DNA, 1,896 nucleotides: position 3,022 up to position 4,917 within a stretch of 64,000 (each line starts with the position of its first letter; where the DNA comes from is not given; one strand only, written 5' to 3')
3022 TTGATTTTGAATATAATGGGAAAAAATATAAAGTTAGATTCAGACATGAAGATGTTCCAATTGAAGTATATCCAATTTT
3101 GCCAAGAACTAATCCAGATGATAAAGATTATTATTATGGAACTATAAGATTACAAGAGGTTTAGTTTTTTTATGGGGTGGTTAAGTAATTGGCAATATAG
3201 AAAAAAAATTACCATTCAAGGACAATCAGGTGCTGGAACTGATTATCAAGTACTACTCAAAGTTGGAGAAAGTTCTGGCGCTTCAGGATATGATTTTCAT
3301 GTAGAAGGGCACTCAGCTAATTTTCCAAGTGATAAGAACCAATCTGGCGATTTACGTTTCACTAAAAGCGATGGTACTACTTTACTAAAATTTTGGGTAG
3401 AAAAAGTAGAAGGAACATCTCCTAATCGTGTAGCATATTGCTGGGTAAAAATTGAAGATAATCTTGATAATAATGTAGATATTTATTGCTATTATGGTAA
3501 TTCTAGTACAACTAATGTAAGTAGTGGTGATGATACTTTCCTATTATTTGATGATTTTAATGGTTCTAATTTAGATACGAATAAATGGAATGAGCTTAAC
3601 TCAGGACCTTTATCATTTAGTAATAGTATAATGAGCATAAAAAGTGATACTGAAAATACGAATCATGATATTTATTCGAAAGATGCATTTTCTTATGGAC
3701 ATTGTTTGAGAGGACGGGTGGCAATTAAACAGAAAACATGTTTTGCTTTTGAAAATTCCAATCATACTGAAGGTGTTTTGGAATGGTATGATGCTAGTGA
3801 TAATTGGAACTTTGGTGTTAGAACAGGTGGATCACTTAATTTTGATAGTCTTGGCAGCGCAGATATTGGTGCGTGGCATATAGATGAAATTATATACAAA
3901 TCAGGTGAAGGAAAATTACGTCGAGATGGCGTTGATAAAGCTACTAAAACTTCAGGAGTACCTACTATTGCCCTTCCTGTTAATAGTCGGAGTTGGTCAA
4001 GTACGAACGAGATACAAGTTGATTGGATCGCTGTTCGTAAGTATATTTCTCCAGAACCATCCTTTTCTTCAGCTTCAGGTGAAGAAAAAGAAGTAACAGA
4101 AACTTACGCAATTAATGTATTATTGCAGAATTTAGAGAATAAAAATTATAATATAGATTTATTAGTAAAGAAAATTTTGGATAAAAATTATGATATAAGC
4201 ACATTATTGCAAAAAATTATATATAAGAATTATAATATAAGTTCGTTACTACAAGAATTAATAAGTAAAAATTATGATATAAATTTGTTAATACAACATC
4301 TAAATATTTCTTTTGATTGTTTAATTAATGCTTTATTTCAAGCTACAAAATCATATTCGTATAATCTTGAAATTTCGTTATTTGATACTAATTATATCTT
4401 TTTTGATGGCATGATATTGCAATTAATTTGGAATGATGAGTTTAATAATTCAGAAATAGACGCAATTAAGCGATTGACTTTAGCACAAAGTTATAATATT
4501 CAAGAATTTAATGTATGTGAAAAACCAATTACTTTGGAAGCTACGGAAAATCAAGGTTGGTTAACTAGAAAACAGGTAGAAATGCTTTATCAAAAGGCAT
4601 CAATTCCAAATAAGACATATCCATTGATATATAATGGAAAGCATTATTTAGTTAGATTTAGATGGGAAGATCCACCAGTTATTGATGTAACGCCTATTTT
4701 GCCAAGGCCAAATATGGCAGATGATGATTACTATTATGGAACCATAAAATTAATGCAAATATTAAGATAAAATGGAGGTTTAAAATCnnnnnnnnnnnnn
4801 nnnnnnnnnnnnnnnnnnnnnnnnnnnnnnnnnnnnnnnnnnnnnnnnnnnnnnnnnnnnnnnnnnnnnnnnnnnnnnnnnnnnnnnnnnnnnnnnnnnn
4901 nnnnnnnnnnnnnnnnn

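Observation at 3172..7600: Near-identical DNA cassettes shared between a 532-aa fibre gene and the giant fibre gene: substrates for module shuffling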

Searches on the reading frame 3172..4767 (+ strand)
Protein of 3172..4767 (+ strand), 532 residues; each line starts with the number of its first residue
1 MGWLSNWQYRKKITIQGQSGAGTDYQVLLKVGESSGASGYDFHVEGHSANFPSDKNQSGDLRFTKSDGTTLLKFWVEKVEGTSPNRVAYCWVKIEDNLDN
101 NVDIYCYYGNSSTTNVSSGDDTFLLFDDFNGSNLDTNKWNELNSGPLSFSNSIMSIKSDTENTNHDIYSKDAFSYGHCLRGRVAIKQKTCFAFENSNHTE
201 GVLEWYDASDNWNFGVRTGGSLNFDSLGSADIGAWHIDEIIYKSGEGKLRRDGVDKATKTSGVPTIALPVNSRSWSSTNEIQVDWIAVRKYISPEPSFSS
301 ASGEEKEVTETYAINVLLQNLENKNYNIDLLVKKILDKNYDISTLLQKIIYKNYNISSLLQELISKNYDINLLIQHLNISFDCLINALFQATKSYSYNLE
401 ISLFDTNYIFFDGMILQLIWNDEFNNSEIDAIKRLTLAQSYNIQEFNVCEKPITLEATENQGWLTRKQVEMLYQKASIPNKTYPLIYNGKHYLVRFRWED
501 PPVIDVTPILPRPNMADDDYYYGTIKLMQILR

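Call 5: search_protein_families(library=pfam, proteins=[window:3172-4767:+], max_evalue=0.01)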
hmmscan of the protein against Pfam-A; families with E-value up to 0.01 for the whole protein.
window:3172-4767:+ (532 aa): 2 families
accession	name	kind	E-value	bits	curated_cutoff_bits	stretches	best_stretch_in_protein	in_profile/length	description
PF10102.14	DUF2341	-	2.4e-22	79.6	23.4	1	59-140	3-82/84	Domain of unknown function (DUF2341)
PF13385.13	Laminin_G_3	-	0.0096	16.5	27.6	1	192-264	37-110/151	Concanavalin A-like lectin/glucanases superfamily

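Call 6: search_protein_families(library=phrogs, proteins=[window:3172-4767:+], max_evalue=0.01)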
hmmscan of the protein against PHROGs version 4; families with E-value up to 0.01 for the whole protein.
window:3172-4767:+ (532 aa): 1 family
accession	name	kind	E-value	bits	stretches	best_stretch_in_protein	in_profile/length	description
phrog_4408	-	unknown function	4.3e-18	66.4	1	417-530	14-128/128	-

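Call 12: find_related_loci(query=window:3172-4767:+, collection=viral_contigs, flank=10000)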
Query window:3172-4767:+ (532 aa) in viral_contigs; peptide patterns used: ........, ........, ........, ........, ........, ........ (x = any residue, [..] = any of these).
12 stretches matched a pattern; 3 encode a relative of the query (tblastn E <= 1e-3); 3 distinct loci.
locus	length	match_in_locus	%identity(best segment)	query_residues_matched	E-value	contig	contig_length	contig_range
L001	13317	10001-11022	78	308-532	4e-115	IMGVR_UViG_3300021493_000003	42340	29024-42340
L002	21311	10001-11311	67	309-532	1e-95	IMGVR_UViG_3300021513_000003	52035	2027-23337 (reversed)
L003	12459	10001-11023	74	308-532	2e-107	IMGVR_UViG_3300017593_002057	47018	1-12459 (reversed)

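Call 13: search_dna_similar(query=window:3172-4767:+, collection=phages, mode=protein)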
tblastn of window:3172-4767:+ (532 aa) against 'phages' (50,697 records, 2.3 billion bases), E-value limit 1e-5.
Records with a match: 7; places in all: 7; records where one place covers at least 80% of the query: 0.
Best place of each record, by identity: <60% 7.
By first word of the organism name: Vibrio 4; Caudoviricetes 2; Marinobacter 1.
By host as written in the record: Vibrio sp. SWAT-3 2; Methanomicrobiales 1; Methanofastidiosa 1; Marinobacter sp. D1S9 1; Vibrio harveyi BYK0632 1; Vibrio parahaemolyticus 1.
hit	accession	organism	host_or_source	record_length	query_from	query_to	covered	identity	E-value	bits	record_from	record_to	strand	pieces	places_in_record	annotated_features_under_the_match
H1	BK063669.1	Caudoviricetes sp. vir524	Methanomicrobiales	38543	5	300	56%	27.5%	1e-14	84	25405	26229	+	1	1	hypothetical protein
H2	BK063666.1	Caudoviricetes sp. vir519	Methanofastidiosa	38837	6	127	23%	36.6%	5e-6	56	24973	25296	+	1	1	hypothetical protein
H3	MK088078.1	Marinobacter phage AS1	Marinobacter sp. D1S9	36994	418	530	21%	35.1%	1e-7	61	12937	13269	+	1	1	hypothetical protein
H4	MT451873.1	Vibrio phage vB_VhaS-VHB1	Vibrio harveyi BYK0632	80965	423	530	20%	29.1%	4e-7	59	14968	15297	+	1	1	hypothetical protein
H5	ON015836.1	Vibrio phage Vpas_PP24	Vibrio parahaemolyticus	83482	423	530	20%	29.1%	7e-7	58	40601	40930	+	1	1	hypothetical protein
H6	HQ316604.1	Vibrio phage SIO-2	Vibrio sp. SWAT-3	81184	423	530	20%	29.1%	1e-6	58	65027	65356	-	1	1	hypothetical protein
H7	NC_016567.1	Vibrio phage SIO-2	Vibrio sp. SWAT-3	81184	423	530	20%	29.1%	1e-6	58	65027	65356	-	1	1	hypothetical protein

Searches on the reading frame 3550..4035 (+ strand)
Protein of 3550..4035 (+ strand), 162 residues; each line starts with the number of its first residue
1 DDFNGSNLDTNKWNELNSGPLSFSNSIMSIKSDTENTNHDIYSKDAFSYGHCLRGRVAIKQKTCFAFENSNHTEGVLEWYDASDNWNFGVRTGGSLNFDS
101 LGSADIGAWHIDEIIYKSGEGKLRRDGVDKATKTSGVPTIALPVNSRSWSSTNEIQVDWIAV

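Call 48: search_protein_families(library=pfam, proteins=[window:3550-4035:+], max_evalue=1)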
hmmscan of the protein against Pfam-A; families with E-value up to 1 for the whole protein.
window:3550-4035:+ (162 aa): 1 family
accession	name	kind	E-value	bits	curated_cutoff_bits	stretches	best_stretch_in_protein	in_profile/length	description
PF13385.13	Laminin_G_3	-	0.00054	20.6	27.6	1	64-138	36-110/151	Concanavalin A-like lectin/glucanases superfamily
